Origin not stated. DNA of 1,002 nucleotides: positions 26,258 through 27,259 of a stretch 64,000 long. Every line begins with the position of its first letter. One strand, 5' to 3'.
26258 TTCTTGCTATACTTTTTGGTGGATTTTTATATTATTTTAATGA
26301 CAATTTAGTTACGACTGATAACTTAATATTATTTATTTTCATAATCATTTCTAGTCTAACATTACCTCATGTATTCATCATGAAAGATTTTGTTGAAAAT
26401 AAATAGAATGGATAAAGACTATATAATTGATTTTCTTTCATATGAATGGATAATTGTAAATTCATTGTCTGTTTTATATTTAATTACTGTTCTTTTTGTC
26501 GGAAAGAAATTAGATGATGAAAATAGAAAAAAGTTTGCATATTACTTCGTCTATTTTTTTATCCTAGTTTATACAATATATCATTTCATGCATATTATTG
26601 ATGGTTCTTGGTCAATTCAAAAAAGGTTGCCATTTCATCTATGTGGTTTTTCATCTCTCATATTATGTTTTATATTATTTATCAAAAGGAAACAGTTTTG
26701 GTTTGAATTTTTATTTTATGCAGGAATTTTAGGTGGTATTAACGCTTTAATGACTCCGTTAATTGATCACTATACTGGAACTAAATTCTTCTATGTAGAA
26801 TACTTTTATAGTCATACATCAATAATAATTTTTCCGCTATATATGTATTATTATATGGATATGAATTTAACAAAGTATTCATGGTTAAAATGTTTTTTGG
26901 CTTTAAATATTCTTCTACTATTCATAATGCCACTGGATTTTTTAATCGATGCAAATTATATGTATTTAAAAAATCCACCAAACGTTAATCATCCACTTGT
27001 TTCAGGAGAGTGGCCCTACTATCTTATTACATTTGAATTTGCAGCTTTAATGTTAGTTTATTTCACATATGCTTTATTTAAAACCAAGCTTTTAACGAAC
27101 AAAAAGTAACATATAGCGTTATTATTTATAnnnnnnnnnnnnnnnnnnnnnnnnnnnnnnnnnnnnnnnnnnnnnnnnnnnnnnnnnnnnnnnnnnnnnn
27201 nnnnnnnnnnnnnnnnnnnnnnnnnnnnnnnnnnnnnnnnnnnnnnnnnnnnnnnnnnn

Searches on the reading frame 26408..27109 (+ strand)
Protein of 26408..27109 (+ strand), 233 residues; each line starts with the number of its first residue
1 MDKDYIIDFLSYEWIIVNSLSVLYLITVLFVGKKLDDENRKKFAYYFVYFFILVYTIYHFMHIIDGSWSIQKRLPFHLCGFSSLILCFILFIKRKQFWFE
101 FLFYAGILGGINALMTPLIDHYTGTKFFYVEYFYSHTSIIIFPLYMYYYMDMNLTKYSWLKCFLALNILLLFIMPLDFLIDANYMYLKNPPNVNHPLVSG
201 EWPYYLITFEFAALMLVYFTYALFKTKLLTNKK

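Call 5: search_protein_families(library=pfam, proteins=[window:26408-27109:+], max_evalue=0.01)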
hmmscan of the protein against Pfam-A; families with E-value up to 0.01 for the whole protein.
window:26408-27109:+ (233 aa): 1 family
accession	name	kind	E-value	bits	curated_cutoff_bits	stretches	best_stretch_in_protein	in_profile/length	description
PF14808.11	TMEM164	-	1.8e-37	129.4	25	1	15-221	7-217/217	TMEM164 family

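Call 6: search_protein_families(library=ncbifam, proteins=[window:26408-27109:+], max_evalue=0.01)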
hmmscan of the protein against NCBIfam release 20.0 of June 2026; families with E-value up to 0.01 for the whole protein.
window:26408-27109:+ (233 aa): 1 family
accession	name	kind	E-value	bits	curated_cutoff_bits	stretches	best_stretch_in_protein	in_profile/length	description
TIGR02206.1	intg_mem_TP0381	subfamily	5.6e-28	97.8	75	1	10-226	6-220/222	TMEM164-related integral membrane acyltransferase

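Call 7: find_homologous_proteins(query=window:26408-27109:+, max_evalue=0.001)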
Query window:26408-27109:+ (233 aa): 188 proteins with E <= 0.001 among 343 candidates; the best 120 are listed.
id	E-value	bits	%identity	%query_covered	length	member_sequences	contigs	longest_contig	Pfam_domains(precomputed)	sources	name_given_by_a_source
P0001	4.0e-144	497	97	100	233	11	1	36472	PF14808.12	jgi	-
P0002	2.9e-142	491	95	100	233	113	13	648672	PF14808.12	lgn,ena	-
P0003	5.4e-113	395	74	100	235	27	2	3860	PF14808.12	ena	-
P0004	3.1e-109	382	72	100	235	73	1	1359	PF14808.12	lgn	-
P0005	1.0e-108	381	70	100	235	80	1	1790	PF14808.12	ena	-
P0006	1.6e-108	380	70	100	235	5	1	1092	PF14808.12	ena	-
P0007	7.9e-108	378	73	100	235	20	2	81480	PF14808.12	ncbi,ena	-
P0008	1.5e-107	377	71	100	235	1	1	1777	PF14808.12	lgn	-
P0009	2.3e-107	376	70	100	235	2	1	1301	PF14808.12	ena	-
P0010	3.6e-107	376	71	100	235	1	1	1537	PF14808.12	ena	-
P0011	4.4e-107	375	71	100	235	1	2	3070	PF14808.12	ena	-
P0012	5.3e-107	375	71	100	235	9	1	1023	PF14808.12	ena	-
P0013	6.5e-107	375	71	100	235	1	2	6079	PF14808.12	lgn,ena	-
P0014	8.0e-107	375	71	100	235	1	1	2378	PF14808.12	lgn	-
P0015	8.0e-107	375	70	100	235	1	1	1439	PF14808.12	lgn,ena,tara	tara:strand:- start:11 stop:718 length:708 start_codon:yes stop_codon:yes gene_type:complete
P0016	9.5e-107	374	71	100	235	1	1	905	PF14808.12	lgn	-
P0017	1.0e-106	374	70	100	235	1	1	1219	PF14808.12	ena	-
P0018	1.2e-106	374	71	100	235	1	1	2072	PF14808.12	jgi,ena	-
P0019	1.2e-106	374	71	100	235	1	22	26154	PF14808.12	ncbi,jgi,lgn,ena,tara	tara:strand:- start:885 stop:1592 length:708 start_codon:yes stop_codon:yes gene_type:complete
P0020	1.7e-106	373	69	100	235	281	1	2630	PF14808.12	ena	-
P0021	2.1e-106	373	71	100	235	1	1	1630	PF14808.12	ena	-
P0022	2.2e-106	373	71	100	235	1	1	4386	PF14808.12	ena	-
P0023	2.4e-106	373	71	100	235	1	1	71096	PF14808.12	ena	-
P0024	2.8e-106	373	70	100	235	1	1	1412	PF14808.12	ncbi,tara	tara:strand:- start:11 stop:718 length:708 start_codon:yes stop_codon:yes gene_type:complete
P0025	2.9e-106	373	70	100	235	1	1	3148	PF14808.12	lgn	-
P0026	3.2e-106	373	71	100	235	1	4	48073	PF14808.12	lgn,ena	-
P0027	3.4e-106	372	70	100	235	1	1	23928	PF14808.12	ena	-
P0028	4.0e-106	372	71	100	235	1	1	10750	PF14808.12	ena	-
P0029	4.1e-106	372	71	100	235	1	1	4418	PF14808.12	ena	-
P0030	4.7e-106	372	71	100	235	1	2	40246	PF14808.12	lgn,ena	-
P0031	5.9e-106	372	70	100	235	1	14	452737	PF14808.12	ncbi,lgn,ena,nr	ncbi:MAG: TIGR02206 family membrane protein [Cytophagales bacterium]|nr:MAG: TIGR02206 family membra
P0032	7.3e-106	371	70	100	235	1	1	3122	PF14808.12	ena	-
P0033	7.3e-106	371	71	100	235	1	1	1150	PF14808.12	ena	-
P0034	8.1e-106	371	70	100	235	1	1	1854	PF14808.12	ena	-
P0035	9.0e-106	371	70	100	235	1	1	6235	PF14808.12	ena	-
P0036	1.6e-105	370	70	100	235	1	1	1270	PF14808.12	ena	-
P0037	2.2e-105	370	71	100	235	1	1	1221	PF14808.12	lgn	-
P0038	3.6e-105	369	69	100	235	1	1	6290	PF14808.12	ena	-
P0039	1.5e-104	367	70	100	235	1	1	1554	PF14808.12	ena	-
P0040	2.0e-104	367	68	100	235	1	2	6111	PF14808.12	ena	-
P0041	1.0e-103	364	70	100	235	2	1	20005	PF14808.12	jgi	-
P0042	2.4e-102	360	70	100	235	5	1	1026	PF14808.12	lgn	-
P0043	4.1e-102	359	69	100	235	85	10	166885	PF14808.12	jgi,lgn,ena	jgi:hypothetical integral membrane protein (TIGR02206 family)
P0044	1.1e-101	358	69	100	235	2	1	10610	PF14808.12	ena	-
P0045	1.3e-101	357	69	100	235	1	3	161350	PF14808.12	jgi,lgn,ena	-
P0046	1.5e-101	357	69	96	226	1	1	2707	PF14808.12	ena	-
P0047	3.5e-101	356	68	100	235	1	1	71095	PF14808.12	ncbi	-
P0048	4.4e-101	356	68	100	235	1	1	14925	PF14808.12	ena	-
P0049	3.8e-98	346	66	100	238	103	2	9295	PF14808.12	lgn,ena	-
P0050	1.4e-96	341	67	100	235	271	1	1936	PF14808.12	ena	-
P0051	2.6e-95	337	66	100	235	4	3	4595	PF14808.12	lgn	-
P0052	8.5e-93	329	65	99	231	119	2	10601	PF14808.12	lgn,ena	-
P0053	2.8e-92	327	64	99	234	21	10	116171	PF14808.12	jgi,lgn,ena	jgi:hypothetical integral membrane protein (TIGR02206 family)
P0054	7.4e-92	326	76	78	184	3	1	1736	PF14808.12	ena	-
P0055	3.2e-91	323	64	99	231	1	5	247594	PF14808.12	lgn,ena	-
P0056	4.2e-89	316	63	99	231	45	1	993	PF14808.12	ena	-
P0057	5.2e-86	306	75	73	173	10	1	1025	PF14808.12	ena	-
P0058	2.2e-85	304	76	74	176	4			PF14808.12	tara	tara:strand:- start:313 stop:843 length:531 start_codon:yes stop_codon:yes gene_type:complete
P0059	5.6e-76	274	69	74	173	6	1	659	PF14808.12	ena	-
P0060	1.3e-75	272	70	72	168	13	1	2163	PF14808.12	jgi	-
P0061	1.9e-75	272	54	99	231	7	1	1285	PF14808.12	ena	-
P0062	3.7e-73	264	54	99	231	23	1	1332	PF14808.12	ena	-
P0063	1.3e-72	262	52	99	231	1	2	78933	PF14808.12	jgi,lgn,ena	-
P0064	1.2e-71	259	53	99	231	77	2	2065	PF14808.12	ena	-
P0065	2.0e-71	259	53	99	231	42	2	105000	PF14808.12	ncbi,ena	-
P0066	9.5e-71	256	51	99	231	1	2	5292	PF14808.12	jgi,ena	-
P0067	4.9e-70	254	51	99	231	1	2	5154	PF14808.12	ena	-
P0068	1.2e-68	249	70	67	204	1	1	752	PF14808.12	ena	-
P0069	3.1e-67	245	48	97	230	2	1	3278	PF14808.12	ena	-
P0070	8.9e-67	243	50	99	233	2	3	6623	PF14808.12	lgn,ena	-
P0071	1.1e-66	243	49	97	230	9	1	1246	PF14808.12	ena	-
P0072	1.8e-66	242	55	88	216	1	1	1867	PF14808.12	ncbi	-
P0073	3.5e-64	235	48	97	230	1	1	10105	PF14808.12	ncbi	-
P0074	1.9e-63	233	48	97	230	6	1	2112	PF14808.12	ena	-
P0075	3.3e-63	232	47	97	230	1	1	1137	PF14808.12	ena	-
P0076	3.5e-63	232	47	97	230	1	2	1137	PF14808.12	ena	-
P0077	6.5e-62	227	48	98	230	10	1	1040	PF14808.12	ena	-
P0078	2.2e-60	222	49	99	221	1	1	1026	PF14808.12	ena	-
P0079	4.7e-60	221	70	61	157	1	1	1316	PF14808.12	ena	-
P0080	1.0e-59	220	68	65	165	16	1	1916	PF14808.12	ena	-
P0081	9.2e-59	217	46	97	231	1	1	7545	PF14808.12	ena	-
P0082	1.1e-58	217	45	97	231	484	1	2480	PF14808.12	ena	-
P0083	1.6e-58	216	46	97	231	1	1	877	PF14808.12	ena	-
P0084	1.6e-58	216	46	97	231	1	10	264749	PF14808.12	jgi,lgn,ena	jgi:hypothetical integral membrane protein (TIGR02206 family)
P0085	2.1e-58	216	46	97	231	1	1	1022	PF14808.12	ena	-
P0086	2.1e-58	216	46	97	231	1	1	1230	PF14808.12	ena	-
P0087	2.2e-58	216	46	97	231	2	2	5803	PF14808.12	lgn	-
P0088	3.5e-58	215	46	97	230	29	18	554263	PF14808.12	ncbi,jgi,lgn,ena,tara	jgi:hypothetical integral membrane protein (TIGR02206 family)|tara:strand:- start:482 stop:1174 leng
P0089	6.3e-58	214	46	97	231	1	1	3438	PF14808.12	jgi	jgi:hypothetical integral membrane protein (TIGR02206 family)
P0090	7.5e-58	214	46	97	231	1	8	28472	PF14808.12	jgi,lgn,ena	jgi:hypothetical integral membrane protein (TIGR02206 family)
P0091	7.8e-58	214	46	97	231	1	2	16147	PF14808.12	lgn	-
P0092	7.9e-58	214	46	97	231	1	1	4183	PF14808.12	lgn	-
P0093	8.0e-58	214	46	97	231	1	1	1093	PF14808.12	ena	-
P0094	2.3e-57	213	47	99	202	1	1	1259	PF14808.12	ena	-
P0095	3.1e-57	212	45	97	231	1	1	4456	PF14808.12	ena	-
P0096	3.7e-56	209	45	97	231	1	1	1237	PF14808.12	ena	-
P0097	6.1e-56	208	44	96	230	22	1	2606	PF14808.12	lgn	-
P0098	1.1e-55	207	68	62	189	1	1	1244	PF14808.12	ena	-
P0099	1.4e-55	207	44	97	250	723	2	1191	PF14808.12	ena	-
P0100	4.1e-55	205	44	97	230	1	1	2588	PF14808.12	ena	-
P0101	9.5e-55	204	48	88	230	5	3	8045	PF14808.12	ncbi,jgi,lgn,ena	-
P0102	1.0e-54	204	46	95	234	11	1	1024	PF14808.12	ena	-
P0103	2.1e-54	203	66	64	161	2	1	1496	PF14808.12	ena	-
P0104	2.5e-54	203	54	79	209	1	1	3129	PF14808.12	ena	-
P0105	7.7e-53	198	71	54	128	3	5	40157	PF14808.12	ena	-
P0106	6.0e-52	195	43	97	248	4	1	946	PF14808.12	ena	-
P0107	8.5e-52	194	43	97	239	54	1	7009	PF14808.12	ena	-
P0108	1.2e-50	191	45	87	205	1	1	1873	PF14808.12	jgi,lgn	jgi:hypothetical integral membrane protein (TIGR02206 family)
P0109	1.4e-50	190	45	87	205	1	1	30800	PF14808.12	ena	-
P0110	1.6e-50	190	67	53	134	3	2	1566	PF14808.12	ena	-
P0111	2.2e-50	190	45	87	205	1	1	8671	PF14808.12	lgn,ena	-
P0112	4.0e-50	189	45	87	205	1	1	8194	PF14808.12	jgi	jgi:hypothetical integral membrane protein (TIGR02206 family)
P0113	4.1e-50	189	42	89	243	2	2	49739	PF14808.12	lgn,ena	-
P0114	4.7e-50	189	45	87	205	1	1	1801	PF14808.12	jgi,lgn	jgi:hypothetical integral membrane protein (TIGR02206 family)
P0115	4.8e-50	189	42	89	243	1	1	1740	PF14808.12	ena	-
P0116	4.9e-50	189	43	89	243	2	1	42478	PF14808.12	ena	-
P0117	6.3e-50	188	42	89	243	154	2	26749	PF14808.12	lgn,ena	-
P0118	2.4e-48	183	41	89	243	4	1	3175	PF14808.12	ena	-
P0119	4.4e-46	176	64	51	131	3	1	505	PF14808.12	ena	-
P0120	1.2e-43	168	40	96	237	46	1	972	PF14808.12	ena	-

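Call 9: find_encoding_contigs(protein=P0031, flank=8000, max_places=3)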
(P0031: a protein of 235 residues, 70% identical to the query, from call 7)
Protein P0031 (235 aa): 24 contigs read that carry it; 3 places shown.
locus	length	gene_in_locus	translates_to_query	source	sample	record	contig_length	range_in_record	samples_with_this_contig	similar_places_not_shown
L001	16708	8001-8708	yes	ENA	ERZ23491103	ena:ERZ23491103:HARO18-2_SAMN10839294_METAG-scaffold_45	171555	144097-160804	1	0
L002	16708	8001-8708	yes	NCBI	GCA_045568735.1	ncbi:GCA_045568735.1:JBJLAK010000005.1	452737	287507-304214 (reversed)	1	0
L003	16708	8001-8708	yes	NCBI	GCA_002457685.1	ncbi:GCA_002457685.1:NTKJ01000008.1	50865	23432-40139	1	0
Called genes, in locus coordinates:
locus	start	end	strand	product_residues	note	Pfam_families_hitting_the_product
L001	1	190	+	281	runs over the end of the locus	-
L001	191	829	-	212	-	PF01112:Asparaginase_2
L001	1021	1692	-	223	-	PF03167:UDG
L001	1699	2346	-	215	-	PF11138:DUF2911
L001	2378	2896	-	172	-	-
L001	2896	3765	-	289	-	PF00483:NTP_transferase (weak)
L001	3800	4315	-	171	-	-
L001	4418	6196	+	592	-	PF00474:SSF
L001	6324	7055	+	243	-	PF01036:Bac_rhodopsin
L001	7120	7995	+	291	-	PF15461:BCD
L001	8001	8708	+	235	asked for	PF14808:TMEM164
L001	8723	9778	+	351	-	PF05222:AlaDh_PNT_N, PF02826:2-Hacid_dh_C (faint), PF01262:AlaDh_PNT_C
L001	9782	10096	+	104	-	PF12769:PNTB_4TM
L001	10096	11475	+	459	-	PF02233:PNTB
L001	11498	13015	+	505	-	PF00884:Sulfatase, PF01663:Phosphodiest (weak), PF16347:SGSH_C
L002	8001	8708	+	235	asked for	PF14808:TMEM164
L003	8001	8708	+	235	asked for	PF14808:TMEM164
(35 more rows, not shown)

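Call 10: find_encoding_contigs(protein=P0055, flank=8000, max_places=3)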
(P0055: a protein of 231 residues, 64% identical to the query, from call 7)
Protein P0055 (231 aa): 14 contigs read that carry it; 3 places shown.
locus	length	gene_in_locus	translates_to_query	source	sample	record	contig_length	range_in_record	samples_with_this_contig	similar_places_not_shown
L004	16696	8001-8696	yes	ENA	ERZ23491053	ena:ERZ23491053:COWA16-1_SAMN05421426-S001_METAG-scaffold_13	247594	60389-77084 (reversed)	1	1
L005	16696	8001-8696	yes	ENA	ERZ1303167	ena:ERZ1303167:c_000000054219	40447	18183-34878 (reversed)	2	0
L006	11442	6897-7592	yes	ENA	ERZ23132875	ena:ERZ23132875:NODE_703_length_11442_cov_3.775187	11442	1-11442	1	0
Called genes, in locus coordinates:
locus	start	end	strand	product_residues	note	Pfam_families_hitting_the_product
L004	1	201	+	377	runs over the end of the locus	PF08239:SH3_3, PF18348:SH3_16, PF00877:NLPC_P60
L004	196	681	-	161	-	PF00578:AhpC-TSA, PF08534:Redoxin, PF13905:Thioredoxin_8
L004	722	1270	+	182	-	PF00403:HMA (weak)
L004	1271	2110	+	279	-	-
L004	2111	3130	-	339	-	PF01112:Asparaginase_2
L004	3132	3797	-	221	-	PF03167:UDG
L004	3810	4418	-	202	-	PF11138:DUF2911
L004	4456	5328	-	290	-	-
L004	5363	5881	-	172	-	-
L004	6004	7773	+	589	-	PF00474:SSF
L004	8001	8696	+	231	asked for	PF14808:TMEM164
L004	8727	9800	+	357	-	PF05222:AlaDh_PNT_N, PF01262:AlaDh_PNT_C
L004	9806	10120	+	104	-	PF12769:PNTB_4TM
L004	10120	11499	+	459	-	PF02233:PNTB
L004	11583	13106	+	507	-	PF00884:Sulfatase, PF01663:Phosphodiest (weak), PF16347:SGSH_C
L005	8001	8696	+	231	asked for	PF14808:TMEM164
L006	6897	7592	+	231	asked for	PF14808:TMEM164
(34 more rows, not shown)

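Call 11: find_encoding_contigs(protein=P0065, flank=8000, max_places=3)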
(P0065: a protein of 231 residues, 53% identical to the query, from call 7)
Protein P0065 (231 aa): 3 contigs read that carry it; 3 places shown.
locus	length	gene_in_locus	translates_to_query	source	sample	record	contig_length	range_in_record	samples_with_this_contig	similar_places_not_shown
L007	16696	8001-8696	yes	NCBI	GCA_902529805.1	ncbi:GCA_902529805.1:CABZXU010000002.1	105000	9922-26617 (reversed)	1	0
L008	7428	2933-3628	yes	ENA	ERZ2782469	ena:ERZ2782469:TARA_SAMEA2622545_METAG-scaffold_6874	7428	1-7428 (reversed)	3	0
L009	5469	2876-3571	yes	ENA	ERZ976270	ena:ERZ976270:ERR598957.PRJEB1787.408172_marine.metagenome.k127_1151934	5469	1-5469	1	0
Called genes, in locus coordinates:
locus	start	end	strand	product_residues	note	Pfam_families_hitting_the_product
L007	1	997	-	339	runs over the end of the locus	PF01112:Asparaginase_2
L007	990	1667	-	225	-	PF03167:UDG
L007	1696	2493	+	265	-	PF05448:AXE1 (weak), PF01738:DLH, PF00326:Peptidase_S9 (faint), PF08840:BAAT_C (weak)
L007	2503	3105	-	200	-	PF11138:DUF2911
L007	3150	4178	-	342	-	PF00106:adh_short (faint), PF01073:3Beta_HSD, PF01370:Epimerase, PF02719:Polysacc_synt_2, PF04321:RmlD_sub_bind, PF07993:NAD_binding_4 (faint), PF16363:GDP_Man_Dehyd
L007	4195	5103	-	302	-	-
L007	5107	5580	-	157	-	-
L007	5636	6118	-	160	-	-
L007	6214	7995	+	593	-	PF00474:SSF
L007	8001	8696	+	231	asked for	PF14808:TMEM164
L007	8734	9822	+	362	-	PF05222:AlaDh_PNT_N, PF02826:2-Hacid_dh_C (faint), PF01262:AlaDh_PNT_C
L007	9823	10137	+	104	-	PF12769:PNTB_4TM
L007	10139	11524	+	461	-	PF02233:PNTB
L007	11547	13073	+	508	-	PF00884:Sulfatase, PF01663:Phosphodiest (weak), PF16347:SGSH_C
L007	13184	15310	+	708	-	-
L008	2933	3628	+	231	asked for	PF14808:TMEM164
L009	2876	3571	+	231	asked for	PF14808:TMEM164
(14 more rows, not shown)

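Call 13: find_encoding_contigs(protein=P0088, flank=8000, max_places=3)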
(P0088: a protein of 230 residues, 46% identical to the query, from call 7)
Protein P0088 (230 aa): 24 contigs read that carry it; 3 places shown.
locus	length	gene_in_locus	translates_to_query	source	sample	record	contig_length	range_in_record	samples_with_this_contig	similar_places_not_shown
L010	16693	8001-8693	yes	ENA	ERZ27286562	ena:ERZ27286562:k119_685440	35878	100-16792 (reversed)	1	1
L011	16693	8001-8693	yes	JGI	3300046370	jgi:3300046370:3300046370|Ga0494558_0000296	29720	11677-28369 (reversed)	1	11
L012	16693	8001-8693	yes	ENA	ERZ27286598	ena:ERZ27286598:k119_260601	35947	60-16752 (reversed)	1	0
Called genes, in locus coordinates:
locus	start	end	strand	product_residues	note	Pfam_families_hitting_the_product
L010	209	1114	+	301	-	PF00376:MerR (weak), PF13411:MerR_1, PF02607:B12-binding_2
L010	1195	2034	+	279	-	PF00494:SQS_PSY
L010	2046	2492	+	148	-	PF04116:FA_hydroxylase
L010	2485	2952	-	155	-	PF00885:DMRL_synthase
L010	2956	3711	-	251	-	PF13181:TPR_8 (faint), PF00515:TPR_1 (faint), PF07719:TPR_2 (faint), PF13432:TPR_16 (weak)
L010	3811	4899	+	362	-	PF02463:SMC_N, PF13175:AAA_15, PF13476:AAA_23 (weak), PF13514:AAA_27 (weak), PF13304:AAA_21 (faint)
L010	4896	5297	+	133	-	PF13648:Lipocalin_4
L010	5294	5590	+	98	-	PF05258:DciA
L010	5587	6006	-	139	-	PF00334:NDK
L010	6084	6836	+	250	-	PF10728:DUF2520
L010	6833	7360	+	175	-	PF00702:Hydrolase (weak), PF08282:Hydrolase_3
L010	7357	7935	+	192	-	PF02545:Maf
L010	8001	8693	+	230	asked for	PF14808:TMEM164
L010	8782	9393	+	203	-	PF00230:MIP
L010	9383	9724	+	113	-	PF13630:SdpI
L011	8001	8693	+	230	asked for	PF14808:TMEM164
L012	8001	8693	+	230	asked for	PF14808:TMEM164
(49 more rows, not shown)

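Call 14: find_encoding_contigs(protein=P0113, flank=8000, max_places=2)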
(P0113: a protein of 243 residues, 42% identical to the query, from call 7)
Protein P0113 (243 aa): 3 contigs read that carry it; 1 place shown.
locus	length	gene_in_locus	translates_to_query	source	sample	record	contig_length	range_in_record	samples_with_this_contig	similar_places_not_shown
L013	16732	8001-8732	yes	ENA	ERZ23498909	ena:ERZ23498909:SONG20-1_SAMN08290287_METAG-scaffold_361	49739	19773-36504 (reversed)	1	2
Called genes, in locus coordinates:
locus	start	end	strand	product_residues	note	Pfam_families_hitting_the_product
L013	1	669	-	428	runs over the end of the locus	PF19572:PorV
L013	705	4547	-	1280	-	PF01364:Peptidase_C25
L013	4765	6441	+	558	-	PF03781:FGE-sulfatase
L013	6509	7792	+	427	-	PF08245:Mur_ligase_M, PF02875:Mur_ligase_C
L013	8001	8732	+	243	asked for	PF14808:TMEM164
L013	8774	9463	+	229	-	PF00106:adh_short, PF08659:KR, PF13561:adh_short_C2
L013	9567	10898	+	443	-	PF02881:SRP54_N, PF06414:Zeta_toxin (faint), PF00448:SRP54, PF02492:cobW (faint), PF02978:SRP_SPB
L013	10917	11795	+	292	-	PF00763:THF_DHG_CYH, PF02882:THF_DHG_CYH_C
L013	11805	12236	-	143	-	PF00903:Glyoxalase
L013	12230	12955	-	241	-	PF01479:S4, PF00849:PseudoU_synth_2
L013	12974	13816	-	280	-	PF12146:Hydrolase_4, PF00561:Abhydrolase_1 (weak), PF12697:Abhydrolase_6, PF08386:Abhydrolase_4 (faint)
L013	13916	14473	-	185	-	-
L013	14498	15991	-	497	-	PF01935:DUF87, PF04851:ResIII (faint), PF05872:HerA_C, PF10412:TrwB_AAD_bind (weak), PF13401:AAA_22 (faint)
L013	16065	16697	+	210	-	PF13353:Fer4_12 (faint), PF04055:Radical_SAM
